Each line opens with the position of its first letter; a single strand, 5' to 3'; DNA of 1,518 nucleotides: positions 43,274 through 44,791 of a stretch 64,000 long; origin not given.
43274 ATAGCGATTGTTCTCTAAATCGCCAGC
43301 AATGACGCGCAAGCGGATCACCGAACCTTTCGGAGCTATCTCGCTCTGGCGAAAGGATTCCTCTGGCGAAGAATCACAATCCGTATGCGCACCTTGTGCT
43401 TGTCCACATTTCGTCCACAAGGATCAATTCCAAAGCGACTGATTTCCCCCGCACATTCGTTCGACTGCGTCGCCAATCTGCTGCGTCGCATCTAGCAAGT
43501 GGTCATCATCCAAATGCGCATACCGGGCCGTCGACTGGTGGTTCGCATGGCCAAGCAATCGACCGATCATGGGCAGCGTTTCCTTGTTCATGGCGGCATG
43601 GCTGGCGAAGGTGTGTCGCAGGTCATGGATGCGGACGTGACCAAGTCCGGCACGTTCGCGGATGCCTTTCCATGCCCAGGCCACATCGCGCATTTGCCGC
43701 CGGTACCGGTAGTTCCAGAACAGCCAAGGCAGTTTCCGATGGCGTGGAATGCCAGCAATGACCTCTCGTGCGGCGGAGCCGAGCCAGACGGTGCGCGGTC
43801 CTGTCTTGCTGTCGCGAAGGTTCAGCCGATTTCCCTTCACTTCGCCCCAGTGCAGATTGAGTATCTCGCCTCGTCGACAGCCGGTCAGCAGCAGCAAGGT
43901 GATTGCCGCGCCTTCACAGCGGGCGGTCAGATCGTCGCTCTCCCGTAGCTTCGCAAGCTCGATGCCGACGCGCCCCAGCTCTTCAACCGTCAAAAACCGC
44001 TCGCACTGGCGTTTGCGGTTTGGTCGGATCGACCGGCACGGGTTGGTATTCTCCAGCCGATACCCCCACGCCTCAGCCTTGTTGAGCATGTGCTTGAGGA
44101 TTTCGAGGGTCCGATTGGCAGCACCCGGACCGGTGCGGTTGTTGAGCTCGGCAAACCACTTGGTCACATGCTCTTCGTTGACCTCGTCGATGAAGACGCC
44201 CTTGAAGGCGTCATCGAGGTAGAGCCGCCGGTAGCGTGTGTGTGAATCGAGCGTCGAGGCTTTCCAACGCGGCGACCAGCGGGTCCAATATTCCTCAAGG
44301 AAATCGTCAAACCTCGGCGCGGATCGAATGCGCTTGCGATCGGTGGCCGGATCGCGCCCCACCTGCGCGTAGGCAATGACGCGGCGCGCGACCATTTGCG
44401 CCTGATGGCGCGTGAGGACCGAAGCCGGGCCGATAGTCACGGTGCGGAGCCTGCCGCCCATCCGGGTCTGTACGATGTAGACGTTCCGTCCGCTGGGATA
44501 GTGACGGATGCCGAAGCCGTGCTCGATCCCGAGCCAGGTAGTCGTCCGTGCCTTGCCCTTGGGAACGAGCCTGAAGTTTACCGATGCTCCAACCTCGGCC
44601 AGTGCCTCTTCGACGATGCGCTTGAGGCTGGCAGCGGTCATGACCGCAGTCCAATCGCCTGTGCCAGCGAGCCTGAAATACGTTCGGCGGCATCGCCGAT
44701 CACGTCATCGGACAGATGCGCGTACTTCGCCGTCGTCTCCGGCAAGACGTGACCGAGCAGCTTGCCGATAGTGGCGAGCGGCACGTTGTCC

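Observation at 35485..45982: A ~10.5 kb integrative island bounded by 16-bp direct repeats, with no tRNA target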

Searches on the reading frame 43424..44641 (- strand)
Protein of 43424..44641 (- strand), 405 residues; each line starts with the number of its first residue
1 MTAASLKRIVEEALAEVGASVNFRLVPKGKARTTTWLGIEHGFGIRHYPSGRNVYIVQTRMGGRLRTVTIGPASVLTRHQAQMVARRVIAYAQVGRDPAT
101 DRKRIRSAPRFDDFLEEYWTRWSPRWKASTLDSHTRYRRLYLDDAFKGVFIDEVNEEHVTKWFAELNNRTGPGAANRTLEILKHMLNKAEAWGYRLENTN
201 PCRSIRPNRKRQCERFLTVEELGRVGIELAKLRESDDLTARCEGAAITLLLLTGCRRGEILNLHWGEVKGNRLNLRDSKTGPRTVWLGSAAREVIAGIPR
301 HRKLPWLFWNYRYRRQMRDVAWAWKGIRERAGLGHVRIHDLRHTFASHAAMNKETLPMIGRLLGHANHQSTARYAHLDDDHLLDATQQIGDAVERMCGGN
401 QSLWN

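Call 8: search_protein_families(library=pfam, proteins=[window:43424-44641:-], max_evalue=0.01)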
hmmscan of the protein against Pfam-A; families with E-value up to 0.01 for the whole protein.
window:43424-44641:- (405 aa): 4 families
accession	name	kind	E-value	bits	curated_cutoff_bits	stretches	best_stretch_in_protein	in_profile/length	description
PF00589.27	Phage_integrase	-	5.7e-20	72.2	27.1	1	245-380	26-171/172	Phage integrase family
PF13356.12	Arm-DNA-bind_3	-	8.7e-07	29.4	27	1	36-104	16-82/83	Arm DNA-binding domain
PF14659.12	Phage_int_SAM_3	-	0.00032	21.3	22.6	1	111-166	2-57/58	Phage integrase, N-terminal SAM-like domain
PF22022.2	Phage_int_M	-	0.00049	20.7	27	1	111-198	1-88/96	Phage integrase central domain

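Call 9: search_protein_families(library=ncbifam, proteins=[window:43424-44641:-], max_evalue=0.01)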
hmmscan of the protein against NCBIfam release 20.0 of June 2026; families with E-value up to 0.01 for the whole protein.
window:43424-44641:- (405 aa): 7 families
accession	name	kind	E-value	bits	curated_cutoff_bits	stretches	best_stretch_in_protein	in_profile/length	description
NF040815.2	recomb_XerA_Arch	equivalog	1.6e-19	70.5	220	1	130-382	16-259/263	site-specific tyrosine recombinase/integron integrase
TIGR02224.1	recomb_XerC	equivalog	4.3e-18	65.7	335.15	1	151-385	41-285/295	tyrosine recombinase XerC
NF001399.0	PRK00283.1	subfamily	2.9e-17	62.9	279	1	147-388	44-294/300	tyrosine recombinase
TIGR02225.1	recomb_XerD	equivalog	6.8e-17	61.7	329.6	1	150-387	37-284/290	site-specific tyrosine recombinase XerD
NF003462.0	PRK05084.1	equivalog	1e-07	31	267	1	338-389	305-356/360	tyrosine recombinase XerS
TIGR02249.1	integrase_gron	subfamily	0.0011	18.4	265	1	329-381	251-304/315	integron integrase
NF041502.1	integrase_1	equivalog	0.0078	15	350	0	314-382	296-365/484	site-specific integrase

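Call 10: search_protein_families(library=padloc, proteins=[window:43424-44641:-], max_evalue=0.001)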
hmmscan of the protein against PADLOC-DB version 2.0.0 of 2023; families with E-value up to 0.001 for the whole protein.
window:43424-44641:- (405 aa): 0 families

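Call 76: search_solved_structures(query=window:43424-44641:-, max_evalue=0.001, show_alignments=1)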
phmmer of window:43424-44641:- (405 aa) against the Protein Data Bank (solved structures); distinct sequences matched with E-value up to 0.001: 5.
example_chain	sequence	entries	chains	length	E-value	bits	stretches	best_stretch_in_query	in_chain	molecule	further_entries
5dor_A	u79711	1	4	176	6.8e-11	45.2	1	248-386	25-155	Integrase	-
5c6k_A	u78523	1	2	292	1.4e-10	44.1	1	246-386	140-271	Integrase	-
4a8e_A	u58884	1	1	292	2.6e-07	33.4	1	238-400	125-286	PROBABLE TYROSINE RECOMBINASE XERC-LIKE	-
1aih_A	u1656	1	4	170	4.3e-07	32.7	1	244-385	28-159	HP1 INTEGRASE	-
5hxy_A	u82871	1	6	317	9.1e-07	31.6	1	244-384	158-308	Tyrosine recombinase XerA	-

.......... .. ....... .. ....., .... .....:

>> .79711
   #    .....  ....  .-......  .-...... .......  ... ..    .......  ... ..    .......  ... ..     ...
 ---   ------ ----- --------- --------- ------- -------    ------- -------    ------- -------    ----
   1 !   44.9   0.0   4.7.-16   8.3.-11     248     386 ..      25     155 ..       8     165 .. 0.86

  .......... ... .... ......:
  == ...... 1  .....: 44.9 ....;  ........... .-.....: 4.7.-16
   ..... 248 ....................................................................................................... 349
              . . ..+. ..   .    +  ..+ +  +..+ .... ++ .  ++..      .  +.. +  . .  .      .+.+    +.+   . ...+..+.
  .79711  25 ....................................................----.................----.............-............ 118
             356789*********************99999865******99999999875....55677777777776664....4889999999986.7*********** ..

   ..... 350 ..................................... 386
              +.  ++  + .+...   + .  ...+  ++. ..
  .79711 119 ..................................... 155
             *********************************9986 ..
